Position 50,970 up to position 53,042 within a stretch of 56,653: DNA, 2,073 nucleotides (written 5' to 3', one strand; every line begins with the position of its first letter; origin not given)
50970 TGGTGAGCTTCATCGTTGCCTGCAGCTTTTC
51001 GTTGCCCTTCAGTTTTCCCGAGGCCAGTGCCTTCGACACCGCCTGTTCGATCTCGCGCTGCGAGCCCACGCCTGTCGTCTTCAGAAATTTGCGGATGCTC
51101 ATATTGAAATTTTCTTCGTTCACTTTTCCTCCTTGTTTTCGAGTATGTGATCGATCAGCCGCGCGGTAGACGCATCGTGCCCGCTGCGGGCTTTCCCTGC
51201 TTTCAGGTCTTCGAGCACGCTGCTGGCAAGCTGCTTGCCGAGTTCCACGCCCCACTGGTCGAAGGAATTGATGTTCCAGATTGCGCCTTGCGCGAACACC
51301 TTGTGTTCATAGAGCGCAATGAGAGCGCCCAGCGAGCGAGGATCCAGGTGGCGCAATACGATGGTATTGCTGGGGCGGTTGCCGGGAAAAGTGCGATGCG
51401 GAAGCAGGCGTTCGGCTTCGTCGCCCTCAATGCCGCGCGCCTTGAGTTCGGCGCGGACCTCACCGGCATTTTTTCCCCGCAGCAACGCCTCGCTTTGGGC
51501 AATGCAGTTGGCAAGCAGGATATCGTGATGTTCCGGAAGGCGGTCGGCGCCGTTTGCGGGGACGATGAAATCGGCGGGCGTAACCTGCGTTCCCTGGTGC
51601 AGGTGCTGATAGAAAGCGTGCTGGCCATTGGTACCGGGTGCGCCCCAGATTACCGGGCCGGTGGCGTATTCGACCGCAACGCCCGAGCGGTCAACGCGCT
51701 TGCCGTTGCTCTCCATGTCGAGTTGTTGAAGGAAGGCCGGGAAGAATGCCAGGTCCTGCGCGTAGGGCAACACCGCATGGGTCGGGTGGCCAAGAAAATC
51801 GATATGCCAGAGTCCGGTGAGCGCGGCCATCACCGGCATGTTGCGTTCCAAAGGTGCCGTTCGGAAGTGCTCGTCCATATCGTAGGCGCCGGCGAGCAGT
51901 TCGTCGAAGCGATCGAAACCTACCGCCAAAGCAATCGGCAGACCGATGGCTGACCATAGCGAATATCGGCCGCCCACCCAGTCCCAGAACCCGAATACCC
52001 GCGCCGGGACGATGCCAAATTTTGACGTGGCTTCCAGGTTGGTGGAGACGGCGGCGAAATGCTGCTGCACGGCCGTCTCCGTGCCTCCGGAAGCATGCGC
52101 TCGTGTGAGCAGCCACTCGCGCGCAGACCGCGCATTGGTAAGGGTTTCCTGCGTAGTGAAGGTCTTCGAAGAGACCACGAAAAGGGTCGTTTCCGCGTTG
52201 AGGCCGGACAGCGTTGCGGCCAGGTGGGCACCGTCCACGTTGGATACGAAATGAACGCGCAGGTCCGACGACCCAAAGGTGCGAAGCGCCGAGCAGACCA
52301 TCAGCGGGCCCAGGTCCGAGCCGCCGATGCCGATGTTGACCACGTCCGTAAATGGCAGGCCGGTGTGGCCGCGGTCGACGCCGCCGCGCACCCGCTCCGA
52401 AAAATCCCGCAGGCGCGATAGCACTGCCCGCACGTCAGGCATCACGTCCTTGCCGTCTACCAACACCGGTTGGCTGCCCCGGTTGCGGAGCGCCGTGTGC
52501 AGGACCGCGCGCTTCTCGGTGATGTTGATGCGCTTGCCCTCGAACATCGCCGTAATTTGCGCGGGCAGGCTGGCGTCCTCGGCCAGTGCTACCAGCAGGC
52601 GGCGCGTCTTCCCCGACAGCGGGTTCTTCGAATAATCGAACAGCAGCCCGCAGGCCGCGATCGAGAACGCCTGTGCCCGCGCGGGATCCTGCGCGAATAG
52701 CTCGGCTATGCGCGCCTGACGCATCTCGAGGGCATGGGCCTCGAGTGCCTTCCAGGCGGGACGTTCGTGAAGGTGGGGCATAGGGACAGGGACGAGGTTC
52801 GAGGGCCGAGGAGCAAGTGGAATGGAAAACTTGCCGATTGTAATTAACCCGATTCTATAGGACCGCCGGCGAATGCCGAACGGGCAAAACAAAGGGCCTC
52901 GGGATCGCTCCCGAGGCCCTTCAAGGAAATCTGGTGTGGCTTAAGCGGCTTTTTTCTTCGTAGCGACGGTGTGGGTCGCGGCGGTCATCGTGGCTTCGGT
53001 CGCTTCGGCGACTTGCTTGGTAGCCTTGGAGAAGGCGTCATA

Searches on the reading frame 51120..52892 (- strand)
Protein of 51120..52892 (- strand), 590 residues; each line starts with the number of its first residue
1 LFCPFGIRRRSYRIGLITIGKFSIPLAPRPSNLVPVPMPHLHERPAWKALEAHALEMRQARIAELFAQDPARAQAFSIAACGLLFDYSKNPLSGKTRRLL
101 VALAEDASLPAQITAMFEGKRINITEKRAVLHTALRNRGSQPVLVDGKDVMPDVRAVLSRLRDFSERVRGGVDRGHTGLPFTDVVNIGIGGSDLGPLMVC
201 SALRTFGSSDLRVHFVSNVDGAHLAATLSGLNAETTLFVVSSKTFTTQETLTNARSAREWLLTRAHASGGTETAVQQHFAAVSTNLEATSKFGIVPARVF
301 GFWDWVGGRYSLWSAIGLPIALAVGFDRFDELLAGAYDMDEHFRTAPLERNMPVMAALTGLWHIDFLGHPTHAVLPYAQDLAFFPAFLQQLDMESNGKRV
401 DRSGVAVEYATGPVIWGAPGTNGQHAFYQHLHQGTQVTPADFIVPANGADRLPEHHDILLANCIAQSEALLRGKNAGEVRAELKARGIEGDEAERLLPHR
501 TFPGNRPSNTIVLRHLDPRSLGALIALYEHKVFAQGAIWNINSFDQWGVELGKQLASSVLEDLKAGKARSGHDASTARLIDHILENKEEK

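Call 44: search_protein_families(library=pfam, proteins=[window:51120-52892:-])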
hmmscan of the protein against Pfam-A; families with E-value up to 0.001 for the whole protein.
window:51120-52892:- (590 aa): 1 family
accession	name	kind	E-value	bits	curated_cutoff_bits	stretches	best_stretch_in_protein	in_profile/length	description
PF00342.24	PGI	-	7.7e-213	707.9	22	1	86-580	1-486/486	Phosphoglucose isomerase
